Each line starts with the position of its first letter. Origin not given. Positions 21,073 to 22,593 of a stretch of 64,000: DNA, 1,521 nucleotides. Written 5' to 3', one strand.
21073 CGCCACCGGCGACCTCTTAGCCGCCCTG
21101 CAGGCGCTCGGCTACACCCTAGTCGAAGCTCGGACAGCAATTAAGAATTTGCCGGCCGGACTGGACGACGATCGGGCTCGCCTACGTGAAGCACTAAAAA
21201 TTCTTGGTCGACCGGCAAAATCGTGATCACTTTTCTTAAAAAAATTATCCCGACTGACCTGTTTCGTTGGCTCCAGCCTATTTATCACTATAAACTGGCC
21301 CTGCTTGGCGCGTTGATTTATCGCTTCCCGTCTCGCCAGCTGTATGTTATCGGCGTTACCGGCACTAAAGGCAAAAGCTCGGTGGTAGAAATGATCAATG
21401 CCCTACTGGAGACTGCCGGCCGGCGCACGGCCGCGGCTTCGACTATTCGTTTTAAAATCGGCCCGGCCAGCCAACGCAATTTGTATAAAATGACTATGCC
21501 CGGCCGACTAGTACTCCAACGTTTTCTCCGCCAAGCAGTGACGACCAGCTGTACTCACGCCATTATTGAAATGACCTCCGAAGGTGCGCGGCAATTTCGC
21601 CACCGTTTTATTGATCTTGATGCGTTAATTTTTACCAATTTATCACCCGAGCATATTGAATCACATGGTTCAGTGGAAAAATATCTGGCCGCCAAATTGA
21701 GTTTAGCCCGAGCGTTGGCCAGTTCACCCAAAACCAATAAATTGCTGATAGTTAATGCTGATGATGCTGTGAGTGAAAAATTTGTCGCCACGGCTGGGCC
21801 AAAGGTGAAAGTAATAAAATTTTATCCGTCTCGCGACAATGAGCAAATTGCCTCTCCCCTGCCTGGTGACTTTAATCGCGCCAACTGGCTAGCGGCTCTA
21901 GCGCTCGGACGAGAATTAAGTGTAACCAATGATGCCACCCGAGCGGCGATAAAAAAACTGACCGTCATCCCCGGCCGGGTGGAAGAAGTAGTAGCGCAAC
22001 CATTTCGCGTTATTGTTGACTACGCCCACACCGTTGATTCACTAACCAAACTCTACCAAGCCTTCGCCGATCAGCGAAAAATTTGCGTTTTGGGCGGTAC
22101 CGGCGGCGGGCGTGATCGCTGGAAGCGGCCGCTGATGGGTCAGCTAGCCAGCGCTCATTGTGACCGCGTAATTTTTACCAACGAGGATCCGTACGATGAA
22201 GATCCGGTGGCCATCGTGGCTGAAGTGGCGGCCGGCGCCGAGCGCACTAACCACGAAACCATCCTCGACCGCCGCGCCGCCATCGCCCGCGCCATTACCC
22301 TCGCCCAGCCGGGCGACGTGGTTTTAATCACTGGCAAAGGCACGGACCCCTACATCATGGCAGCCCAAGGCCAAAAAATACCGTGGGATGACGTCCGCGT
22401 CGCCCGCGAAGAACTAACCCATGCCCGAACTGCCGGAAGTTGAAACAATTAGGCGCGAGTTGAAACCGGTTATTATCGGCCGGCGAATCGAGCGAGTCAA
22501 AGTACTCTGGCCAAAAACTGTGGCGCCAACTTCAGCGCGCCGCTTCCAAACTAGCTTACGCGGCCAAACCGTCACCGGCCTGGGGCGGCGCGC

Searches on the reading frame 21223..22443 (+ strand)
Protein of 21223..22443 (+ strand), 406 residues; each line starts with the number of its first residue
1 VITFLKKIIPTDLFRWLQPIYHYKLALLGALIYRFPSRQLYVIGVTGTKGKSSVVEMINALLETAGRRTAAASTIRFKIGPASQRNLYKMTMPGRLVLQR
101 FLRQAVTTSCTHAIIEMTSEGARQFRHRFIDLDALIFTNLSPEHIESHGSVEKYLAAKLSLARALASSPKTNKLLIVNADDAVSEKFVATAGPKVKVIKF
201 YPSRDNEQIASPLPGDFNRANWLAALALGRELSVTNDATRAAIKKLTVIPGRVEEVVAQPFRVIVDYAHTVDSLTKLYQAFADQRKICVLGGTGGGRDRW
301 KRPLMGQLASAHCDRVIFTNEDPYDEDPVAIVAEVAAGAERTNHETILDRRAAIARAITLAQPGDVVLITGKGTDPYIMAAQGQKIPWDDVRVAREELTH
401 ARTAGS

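Call 108: search_protein_families(library=pfam, proteins=[window:21223-22443:+], max_evalue=0.0001)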
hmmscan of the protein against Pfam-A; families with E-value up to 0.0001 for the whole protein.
window:21223-22443:+ (406 aa): 2 families
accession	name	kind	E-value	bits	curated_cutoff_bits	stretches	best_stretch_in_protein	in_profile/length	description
PF08245.18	Mur_ligase_M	-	3.7e-32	112.3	24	1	45-200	1-145/200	Mur ligase middle domain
PF02875.26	Mur_ligase_C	-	7.7e-28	98.3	28.4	1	251-373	1-127/127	Mur ligase, glutamate ligase domain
